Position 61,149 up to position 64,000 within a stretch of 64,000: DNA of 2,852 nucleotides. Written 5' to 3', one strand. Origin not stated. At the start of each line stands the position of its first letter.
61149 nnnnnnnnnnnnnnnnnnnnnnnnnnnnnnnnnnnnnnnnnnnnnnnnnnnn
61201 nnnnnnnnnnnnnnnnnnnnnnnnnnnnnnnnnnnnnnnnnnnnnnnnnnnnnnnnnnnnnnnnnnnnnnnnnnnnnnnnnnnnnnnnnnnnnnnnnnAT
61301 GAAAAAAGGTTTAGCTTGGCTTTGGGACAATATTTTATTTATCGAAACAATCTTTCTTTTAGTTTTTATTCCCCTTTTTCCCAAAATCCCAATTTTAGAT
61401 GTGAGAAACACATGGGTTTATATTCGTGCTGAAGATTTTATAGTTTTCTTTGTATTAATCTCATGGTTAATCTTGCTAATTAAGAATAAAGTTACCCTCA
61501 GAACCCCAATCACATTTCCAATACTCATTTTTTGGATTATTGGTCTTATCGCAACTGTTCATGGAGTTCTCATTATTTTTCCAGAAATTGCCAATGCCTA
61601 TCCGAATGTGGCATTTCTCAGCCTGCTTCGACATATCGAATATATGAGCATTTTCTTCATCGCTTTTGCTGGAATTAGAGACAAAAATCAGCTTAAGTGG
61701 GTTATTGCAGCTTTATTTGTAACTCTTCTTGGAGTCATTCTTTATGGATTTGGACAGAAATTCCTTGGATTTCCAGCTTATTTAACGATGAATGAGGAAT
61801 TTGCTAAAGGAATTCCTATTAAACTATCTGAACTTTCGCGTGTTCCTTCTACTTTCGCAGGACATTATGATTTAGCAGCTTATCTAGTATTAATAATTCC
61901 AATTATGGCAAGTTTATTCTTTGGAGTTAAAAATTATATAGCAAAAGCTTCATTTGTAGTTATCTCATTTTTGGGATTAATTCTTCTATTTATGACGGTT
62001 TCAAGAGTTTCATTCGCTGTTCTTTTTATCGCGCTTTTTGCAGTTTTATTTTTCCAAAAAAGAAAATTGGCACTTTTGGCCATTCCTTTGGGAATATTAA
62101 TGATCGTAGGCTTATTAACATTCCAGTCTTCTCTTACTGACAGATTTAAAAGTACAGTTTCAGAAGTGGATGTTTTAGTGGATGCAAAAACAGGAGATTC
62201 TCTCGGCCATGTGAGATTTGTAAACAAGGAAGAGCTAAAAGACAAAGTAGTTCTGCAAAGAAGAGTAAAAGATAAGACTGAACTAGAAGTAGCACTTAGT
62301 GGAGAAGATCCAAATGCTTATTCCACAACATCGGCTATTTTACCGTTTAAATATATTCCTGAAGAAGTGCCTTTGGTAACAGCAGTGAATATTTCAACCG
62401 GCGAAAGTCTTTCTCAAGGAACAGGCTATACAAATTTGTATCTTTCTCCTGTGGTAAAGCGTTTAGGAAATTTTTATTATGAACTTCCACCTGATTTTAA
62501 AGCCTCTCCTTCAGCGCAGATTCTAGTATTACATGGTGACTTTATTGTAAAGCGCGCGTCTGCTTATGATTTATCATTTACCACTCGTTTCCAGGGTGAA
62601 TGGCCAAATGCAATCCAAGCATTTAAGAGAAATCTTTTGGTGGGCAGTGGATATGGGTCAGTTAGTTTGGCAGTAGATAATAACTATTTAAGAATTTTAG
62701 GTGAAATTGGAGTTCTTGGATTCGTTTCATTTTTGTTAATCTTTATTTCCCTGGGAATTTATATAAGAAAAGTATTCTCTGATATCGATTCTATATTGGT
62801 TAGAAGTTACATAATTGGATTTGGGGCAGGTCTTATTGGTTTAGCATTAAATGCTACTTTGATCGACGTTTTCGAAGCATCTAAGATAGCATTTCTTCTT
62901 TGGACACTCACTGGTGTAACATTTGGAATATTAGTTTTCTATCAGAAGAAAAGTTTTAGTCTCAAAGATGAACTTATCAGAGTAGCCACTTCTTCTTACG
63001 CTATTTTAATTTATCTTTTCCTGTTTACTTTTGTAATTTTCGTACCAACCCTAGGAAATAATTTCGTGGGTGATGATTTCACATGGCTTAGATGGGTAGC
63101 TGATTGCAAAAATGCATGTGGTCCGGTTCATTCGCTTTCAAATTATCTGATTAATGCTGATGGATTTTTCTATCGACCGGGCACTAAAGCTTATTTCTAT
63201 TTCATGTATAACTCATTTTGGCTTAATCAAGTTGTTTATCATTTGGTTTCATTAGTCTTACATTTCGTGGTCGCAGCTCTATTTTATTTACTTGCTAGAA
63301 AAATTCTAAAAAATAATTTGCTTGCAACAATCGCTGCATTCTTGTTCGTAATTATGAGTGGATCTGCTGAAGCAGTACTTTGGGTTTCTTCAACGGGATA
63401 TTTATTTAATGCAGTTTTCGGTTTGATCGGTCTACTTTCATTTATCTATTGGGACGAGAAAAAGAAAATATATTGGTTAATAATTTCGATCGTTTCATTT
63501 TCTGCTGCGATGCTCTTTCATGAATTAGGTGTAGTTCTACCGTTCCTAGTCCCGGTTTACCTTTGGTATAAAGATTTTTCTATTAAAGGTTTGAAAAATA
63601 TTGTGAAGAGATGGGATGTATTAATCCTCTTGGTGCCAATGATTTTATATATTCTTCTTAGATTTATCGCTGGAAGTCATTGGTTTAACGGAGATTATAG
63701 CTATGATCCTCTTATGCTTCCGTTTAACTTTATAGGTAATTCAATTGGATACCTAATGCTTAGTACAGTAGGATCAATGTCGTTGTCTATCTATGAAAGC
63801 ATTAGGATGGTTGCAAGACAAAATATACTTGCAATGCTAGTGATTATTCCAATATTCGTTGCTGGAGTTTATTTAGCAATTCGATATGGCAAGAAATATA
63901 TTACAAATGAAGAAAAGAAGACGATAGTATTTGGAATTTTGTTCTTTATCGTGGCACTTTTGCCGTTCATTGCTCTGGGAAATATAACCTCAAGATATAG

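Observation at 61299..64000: Untracked long ORF: Wzy/O-antigen-ligase-like polymerase fused to a GT-C-like domain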

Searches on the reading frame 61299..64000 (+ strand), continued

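Call 38: find_encoding_contigs(protein=P0006, flank=10000, max_places=2)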
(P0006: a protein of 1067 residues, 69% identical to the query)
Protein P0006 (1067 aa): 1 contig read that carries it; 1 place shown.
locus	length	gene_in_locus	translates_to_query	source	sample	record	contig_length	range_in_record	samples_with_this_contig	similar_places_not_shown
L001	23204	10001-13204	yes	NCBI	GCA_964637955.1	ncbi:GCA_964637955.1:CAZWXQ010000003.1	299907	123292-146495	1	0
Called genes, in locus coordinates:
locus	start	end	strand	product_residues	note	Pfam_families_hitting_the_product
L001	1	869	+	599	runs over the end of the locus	PF02543:Carbam_trans_N, PF22521:HypF_C_2 (weak), PF16861:Carbam_trans_C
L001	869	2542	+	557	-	-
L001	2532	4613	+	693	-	-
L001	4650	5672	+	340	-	PF01073:3Beta_HSD, PF01370:Epimerase, PF02719:Polysacc_synt_2, PF04321:RmlD_sub_bind, PF07993:NAD_binding_4 (faint), PF13460:NAD_binding_10, PF16363:GDP_Man_Dehyd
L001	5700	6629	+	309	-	PF00535:Glycos_transf_2, PF10111:Glyco_tranf_2_2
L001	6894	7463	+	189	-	PF13439:Glyco_transf_4 (weak)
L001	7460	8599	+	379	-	PF13439:Glyco_transf_4 (weak), PF20706:GT4-conflict (weak), PF00534:Glycos_transf_1, PF13692:Glyco_trans_1_4, PF13524:Glyco_trans_1_2 (weak)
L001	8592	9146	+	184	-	PF00132:Hexapep, PF14602:Hexapep_2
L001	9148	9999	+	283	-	PF00535:Glycos_transf_2, PF10111:Glyco_tranf_2_2, PF13641:Glyco_tranf_2_3, PF13712:Glyco_tranf_2_5, PF13632:Glyco_trans_2_3 (weak), PF02709:Glyco_transf_7C (weak)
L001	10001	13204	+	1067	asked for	-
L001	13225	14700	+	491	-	PF13231:PMT_2 (weak)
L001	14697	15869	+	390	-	PF13439:Glyco_transf_4 (weak), PF00534:Glycos_transf_1, PF13692:Glyco_trans_1_4, PF13524:Glyco_trans_1_2 (weak)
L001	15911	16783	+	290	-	PF00535:Glycos_transf_2, PF13641:Glyco_tranf_2_3, PF13632:Glyco_trans_2_3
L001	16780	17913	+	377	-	PF13439:Glyco_transf_4, PF20706:GT4-conflict (weak), PF00534:Glycos_transf_1, PF13692:Glyco_trans_1_4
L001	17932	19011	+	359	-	PF00534:Glycos_transf_1, PF13692:Glyco_trans_1_4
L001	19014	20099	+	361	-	PF00483:NTP_transferase, PF22640:ManC_GMP_beta-helix (weak)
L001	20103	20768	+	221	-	PF02397:Bac_transf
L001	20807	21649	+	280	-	-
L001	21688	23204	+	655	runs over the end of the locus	PF13196:DUF4012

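Call 39: find_encoding_contigs(protein=P0088, flank=10000, max_places=2)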
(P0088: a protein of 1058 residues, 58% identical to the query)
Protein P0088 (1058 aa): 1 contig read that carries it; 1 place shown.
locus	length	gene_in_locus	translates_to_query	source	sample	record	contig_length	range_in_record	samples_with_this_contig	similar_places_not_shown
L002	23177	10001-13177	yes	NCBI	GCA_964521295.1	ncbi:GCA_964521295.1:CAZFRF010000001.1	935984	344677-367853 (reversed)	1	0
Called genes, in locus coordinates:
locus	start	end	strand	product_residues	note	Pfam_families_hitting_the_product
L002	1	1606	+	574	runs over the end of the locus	-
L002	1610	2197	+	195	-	PF01209:Ubie_methyltran (weak), PF13489:Methyltransf_23, PF13847:Methyltransf_31, PF08241:Methyltransf_11, PF08242:Methyltransf_12 (weak), PF13649:Methyltransf_25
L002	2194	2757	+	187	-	PF01467:CTP_transf_like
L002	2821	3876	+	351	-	PF00535:Glycos_transf_2, PF13641:Glyco_tranf_2_3, PF13632:Glyco_trans_2_3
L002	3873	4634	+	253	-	PF02353:CMAS, PF05175:MTS, PF13489:Methyltransf_23, PF07021:MetW, PF13847:Methyltransf_31, PF08241:Methyltransf_11, PF08242:Methyltransf_12, PF13649:Methyltransf_25, +2 more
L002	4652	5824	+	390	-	-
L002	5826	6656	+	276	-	-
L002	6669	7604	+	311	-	PF00535:Glycos_transf_2, PF10111:Glyco_tranf_2_2 (weak)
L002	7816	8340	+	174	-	-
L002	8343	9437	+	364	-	PF20706:GT4-conflict, PF00534:Glycos_transf_1, PF13692:Glyco_trans_1_4, PF13524:Glyco_trans_1_2 (weak)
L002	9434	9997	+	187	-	PF25087:GMPPB_C (faint), PF00132:Hexapep, PF14602:Hexapep_2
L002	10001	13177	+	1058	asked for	-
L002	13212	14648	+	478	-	PF13231:PMT_2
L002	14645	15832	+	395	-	PF13439:Glyco_transf_4, PF13692:Glyco_trans_1_4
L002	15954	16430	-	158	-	PF06983:3-dmu-9_3-mt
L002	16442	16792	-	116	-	PF08818:DUF1801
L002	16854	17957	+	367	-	PF13439:Glyco_transf_4, PF00534:Glycos_transf_1, PF13692:Glyco_trans_1_4, PF20706:GT4-conflict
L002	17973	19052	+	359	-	PF00534:Glycos_transf_1, PF13692:Glyco_trans_1_4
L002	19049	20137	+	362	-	PF00483:NTP_transferase, PF12804:NTP_transf_3 (weak), PF22640:ManC_GMP_beta-helix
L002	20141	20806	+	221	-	PF02397:Bac_transf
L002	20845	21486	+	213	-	-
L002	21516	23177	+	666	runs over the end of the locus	PF13196:DUF4012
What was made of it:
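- No Wzz/PCP chain-length regulator was recognised near the gene (calls 38, 39), and the nearest Wzx is more than 20 kb upstream, so 'polymerase' is not established over 'ligase'. No Wzz/PCP was recognised in the cassette (calls 38, 39).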

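Call 62: find_related_loci(query=A1, collection=genome_contigs, flank=4000)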
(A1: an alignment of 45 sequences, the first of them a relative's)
Query A1 (1066 aa) in genome_contigs; peptide patterns used: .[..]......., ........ (x = any residue, [..] = any of these).
599 stretches matched a pattern (row limit reached: there are more); 578 encode a relative of the query (tblastn E <= 1e-3); the best 80 are kept; 80 distinct loci.
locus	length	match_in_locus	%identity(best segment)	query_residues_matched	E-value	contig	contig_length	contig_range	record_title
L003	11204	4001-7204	64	1-1066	0e+0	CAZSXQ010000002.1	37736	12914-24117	MAG TPA_asm: uncultured Gammaproteobacteria bacterium isolate SRP011637_co1_148 genome assembly, contig: NODE_223_length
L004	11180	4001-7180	62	1-1061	0e+0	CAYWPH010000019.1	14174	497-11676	MAG TPA_asm: uncultured Gammaproteobacteria bacterium isolate SRP302447_co3_825 genome assembly, contig: NODE_11943_leng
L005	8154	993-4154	63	1-1055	0e+0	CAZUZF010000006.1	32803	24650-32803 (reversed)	MAG TPA_asm: uncultured Gammaproteobacteria bacterium isolate binchicken_co38_1268 genome assembly, contig: NODE_2792_le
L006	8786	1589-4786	64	1-1066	0e+0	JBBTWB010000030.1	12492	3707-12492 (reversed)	MAG: Patescibacteria group bacterium isolate H43-bin061_1 H43_bin061_1_000000000030, whole genome shotgun sequence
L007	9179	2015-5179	61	1-1056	0e+0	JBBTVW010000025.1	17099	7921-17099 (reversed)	MAG: Patescibacteria group bacterium isolate H43-bin095_1 H43_bin095_1_000000000025, whole genome shotgun sequence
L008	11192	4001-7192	60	3-1066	0e+0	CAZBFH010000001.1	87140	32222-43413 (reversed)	MAG TPA_asm: uncultured Gammaproteobacteria bacterium isolate SRP342105_co2_162 genome assembly, contig: NODE_222_length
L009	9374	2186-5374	61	2-1066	0e+0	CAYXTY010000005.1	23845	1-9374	MAG TPA_asm: uncultured Gammaproteobacteria bacterium isolate SRP286056_co1_91 genome assembly, contig: NODE_2442_length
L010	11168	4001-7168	59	1-1056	0e+0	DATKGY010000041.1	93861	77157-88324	MAG TPA_asm: Patescibacteria group bacterium isolate SMAG_U14563 k141_66149, whole genome shotgun sequence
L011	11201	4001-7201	67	1-1066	0e+0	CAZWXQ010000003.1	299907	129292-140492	MAG TPA_asm: uncultured Gammaproteobacteria bacterium isolate SRP292972_co3_100 genome assembly, contig: NODE_48_length_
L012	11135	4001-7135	58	1-1052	0e+0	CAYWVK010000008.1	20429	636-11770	MAG TPA_asm: uncultured Gammaproteobacteria bacterium isolate SRP192927_co6_216 genome assembly, contig: NODE_5657_lengt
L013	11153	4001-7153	56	1-1055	0e+0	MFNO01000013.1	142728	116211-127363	MAG: Candidatus Levybacteria bacterium RIFCSPHIGHO2_01_FULL_38_26 rifcsphigho2_01_scaffold_197, whole genome shotgun seq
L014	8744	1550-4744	57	1-1066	0e+0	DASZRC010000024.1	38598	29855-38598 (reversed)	MAG TPA_asm: Patescibacteria group bacterium isolate SMAG_U6014 k141_342073, whole genome shotgun sequence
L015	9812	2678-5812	57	1-1052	0e+0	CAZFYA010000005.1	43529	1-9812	MAG TPA_asm: uncultured Gammaproteobacteria bacterium isolate SRP239243_co2_396 genome assembly, contig: NODE_1126_lengt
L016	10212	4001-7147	56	3-1058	0e+0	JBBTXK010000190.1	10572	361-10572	MAG: Patescibacteria group bacterium isolate H51-bin196_1 H51_bin196_1_000000000190, whole genome shotgun sequence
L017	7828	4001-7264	55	1-1061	0e+0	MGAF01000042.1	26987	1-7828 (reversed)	MAG: Candidatus Roizmanbacteria bacterium RIFCSPLOWO2_01_FULL_35_13 rifcsplowo2_01_scaffold_5051, whole genome shotgun s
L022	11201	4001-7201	55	1-1066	0e+0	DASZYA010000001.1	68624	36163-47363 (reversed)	MAG TPA_asm: Patescibacteria group bacterium isolate SMAG_U6198 k141_435559, whole genome shotgun sequence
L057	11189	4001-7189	61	2-1066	0e+0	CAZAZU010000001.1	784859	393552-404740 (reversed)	MAG TPA_asm: uncultured Gammaproteobacteria bacterium isolate SRP178908_co1_328 genome assembly, contig: NODE_1_length_7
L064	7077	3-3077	48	21-1066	0e+0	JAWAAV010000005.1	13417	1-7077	MAG: Candidatus Pacearchaeota archaeon isolate JZ-4_201709_bins_160 JZ-4_201709_bins_160_scaffold_5, whole genome shotgu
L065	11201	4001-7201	60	2-1066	0e+0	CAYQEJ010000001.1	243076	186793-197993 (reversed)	MAG TPA_asm: uncultured Gammaproteobacteria bacterium isolate SRP278252_co2_88 genome assembly, contig: NODE_35_length_2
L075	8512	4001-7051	42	1-1066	0e+0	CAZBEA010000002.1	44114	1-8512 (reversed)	MAG TPA_asm: uncultured Gammaproteobacteria bacterium isolate binchicken_co16_305 genome assembly, contig: NODE_1415_len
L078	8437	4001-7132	50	3-1066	0e+0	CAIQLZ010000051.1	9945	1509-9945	MAG: Candidatus Levybacteria bacterium isolate AM-lipid-01-D9_bin-0046 genome assembly, contig: bin-0046:051/107, whole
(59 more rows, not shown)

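Call 63: find_encoding_contigs(protein=P0177, flank=6000, max_places=3)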
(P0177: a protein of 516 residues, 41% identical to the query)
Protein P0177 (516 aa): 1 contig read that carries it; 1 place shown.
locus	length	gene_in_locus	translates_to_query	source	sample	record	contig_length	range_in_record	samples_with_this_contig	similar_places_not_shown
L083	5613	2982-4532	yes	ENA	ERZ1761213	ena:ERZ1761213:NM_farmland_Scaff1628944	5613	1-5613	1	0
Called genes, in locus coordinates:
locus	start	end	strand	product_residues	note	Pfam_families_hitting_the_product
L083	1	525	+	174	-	?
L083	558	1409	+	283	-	PF00535:Glycos_transf_2, PF10111:Glyco_tranf_2_2, PF13641:Glyco_tranf_2_3, PF13506:Glyco_transf_21 (weak), PF13632:Glyco_trans_2_3, PF02709:Glyco_transf_7C (weak)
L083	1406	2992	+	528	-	PF04932:Wzy_C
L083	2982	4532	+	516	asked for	-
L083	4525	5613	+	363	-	?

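Call 64: find_encoding_contigs(protein=P0188, flank=6000, max_places=3)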
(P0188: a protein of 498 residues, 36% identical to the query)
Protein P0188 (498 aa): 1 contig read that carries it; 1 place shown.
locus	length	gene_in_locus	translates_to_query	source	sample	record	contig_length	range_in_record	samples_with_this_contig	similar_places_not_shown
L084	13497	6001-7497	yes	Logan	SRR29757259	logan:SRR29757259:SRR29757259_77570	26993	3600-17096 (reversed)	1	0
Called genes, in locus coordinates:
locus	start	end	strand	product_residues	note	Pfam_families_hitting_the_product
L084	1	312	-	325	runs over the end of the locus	PF02674:Colicin_V, PF00188:CAP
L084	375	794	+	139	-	PF05635:23S_rRNA_IVP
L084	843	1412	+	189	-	PF13439:Glyco_transf_4 (faint)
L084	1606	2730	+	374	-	PF13439:Glyco_transf_4 (weak), PF20706:GT4-conflict, PF00534:Glycos_transf_1, PF13692:Glyco_trans_1_4, PF13524:Glyco_trans_1_2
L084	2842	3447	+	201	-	PF25087:GMPPB_C (faint), PF00132:Hexapep, PF14602:Hexapep_2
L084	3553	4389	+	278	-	PF00535:Glycos_transf_2, PF10111:Glyco_tranf_2_2 (faint), PF12804:NTP_transf_3 (weak), PF13641:Glyco_tranf_2_3, PF13506:Glyco_transf_21 (faint), PF13632:Glyco_trans_2_3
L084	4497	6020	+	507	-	PF04932:Wzy_C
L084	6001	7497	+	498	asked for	-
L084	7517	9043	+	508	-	PF13231:PMT_2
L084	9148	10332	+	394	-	PF13439:Glyco_transf_4, PF00534:Glycos_transf_1, PF13692:Glyco_trans_1_4, PF13524:Glyco_trans_1_2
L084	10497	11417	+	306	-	PF00535:Glycos_transf_2, PF10111:Glyco_tranf_2_2 (weak), PF13641:Glyco_tranf_2_3, PF13712:Glyco_tranf_2_5 (faint), PF13632:Glyco_trans_2_3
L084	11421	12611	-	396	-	-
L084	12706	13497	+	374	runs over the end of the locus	PF13439:Glyco_transf_4, PF00534:Glycos_transf_1, PF13692:Glyco_trans_1_4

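Call 67: find_encoding_contigs(protein=P0193, flank=6000, max_places=2)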
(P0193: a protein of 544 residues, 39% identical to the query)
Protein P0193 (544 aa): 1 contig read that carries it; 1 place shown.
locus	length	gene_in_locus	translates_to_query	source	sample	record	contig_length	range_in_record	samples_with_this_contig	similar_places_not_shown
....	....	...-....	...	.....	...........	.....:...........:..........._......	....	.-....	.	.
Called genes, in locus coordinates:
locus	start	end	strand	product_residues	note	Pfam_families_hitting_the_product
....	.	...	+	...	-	?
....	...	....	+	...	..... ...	-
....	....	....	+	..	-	?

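Call 68: find_encoding_contigs(protein=P0184, flank=6000, max_places=2)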
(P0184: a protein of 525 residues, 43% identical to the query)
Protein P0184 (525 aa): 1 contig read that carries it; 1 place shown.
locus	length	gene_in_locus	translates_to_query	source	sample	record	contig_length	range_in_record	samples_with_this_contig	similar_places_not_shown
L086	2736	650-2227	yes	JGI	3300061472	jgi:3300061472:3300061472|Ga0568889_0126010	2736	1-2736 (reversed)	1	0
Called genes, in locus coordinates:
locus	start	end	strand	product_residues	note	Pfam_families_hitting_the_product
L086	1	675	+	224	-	?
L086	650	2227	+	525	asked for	-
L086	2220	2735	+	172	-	?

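Call 79: search_protein_families(library=ncbifam, proteins=[L001:13225-14700:+, L001:20103-20768:+, L001:19014-20099:+, L001:20807-21649:+], max_evalue=0.001)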
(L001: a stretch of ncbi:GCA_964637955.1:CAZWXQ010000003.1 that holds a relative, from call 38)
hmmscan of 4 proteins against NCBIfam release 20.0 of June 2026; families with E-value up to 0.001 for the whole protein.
L001:13225-14700:+ (491 aa): 0 families

L001:20103-20768:+ (221 aa): 10 families
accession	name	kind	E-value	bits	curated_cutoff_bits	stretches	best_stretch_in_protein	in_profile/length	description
TIGR03025.1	EPS_sugtrans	subfamily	8.6e-74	249.4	295.55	1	11-220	253-444/445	exopolysaccharide biosynthesis polyprenyl glycosylphosphotransferase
TIGR03022.1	WbaP_sugtrans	subfamily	6.5e-71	239.9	403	1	13-220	256-455/456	undecaprenyl-phosphate galactose phosphotransferase WbaP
NF052601.1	undeca_RfbP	equivalog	2.4e-63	213.6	330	1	10-216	39-237/244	undecaprenyl-phosphate galactose phosphotransferase family protein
TIGR03023.1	WcaJ_sugtrans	equivalog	1.5e-60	205.8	410.75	1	9-220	253-452/453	undecaprenyl-phosphate glucose phosphotransferase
NF041877.1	EPS_EpsZ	equivalog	3.8e-57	193.9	800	1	14-220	264-458/459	exopolysaccharide biosynthesis polyisoprenyl-phosphate hexose-1-phosphate transferase EpsZ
NF011751.0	PRK15204.1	equivalog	1.7e-50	172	907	1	14-220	278-475/476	undecaprenyl-phosphate galactose phosphotransferase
TIGR03013.1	EpsB_2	subfamily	1.3e-42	146.4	393.35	1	8-220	247-442/443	TIGR03013 family XrtA/PEP-CTERM system glycosyltransferase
NF007518.0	PRK10124.1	equivalog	4.9e-38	131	684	1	13-210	271-453/464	undecaprenyl-phosphate glucose phosphotransferase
NF050817.1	PolSacchBiosHfsE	equivalog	5.3e-30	104.6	750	1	14-211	270-456/467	polysaccharide biosynthesis protein HfsE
NF045514.1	glycotran_HepC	equivalog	2.7e-27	95.5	140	1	9-140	110-211/220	heterocyst development glycosyltransferase HepC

L001:19014-20099:+ (361 aa): 6 families
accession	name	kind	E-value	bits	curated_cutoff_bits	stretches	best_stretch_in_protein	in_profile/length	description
TIGR01479.1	GMP_PMI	equivalog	8.4e-67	226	372.95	1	3-353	3-346/467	mannose-1-phosphate guanylyltransferase/mannose-6-phosphate isomerase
NF012004.0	PRK15460.1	equivalog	3.1e-50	171.2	859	1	4-352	9-355/478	mannose-1-phosphate guanyltransferase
TIGR03992.1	Arch_glmU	subfamily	8.7e-06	24.9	292.1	1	1-128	1-122/393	bifunctional sugar-1-phosphate nucleotidylyltransferase/acetyltransferase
NF041173.1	Sug_nt_acttase_Thmprot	equivalog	0.00012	21.2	600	1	1-125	1-118/405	bifunctional sugar-1-phosphate nucleotidylyltransferase/acetyltransferase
NF001183.0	PRK00155.1-3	subfamily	0.00029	20.2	166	0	4-72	5-69/237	D-ribitol-5-phosphate cytidylyltransferase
TIGR01099.1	galU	equivalog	0.00049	19.8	326.8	0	1-63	2-61/261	UTP--glucose-1-phosphate uridylyltransferase GalU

L001:20807-21649:+ (280 aa): 0 families
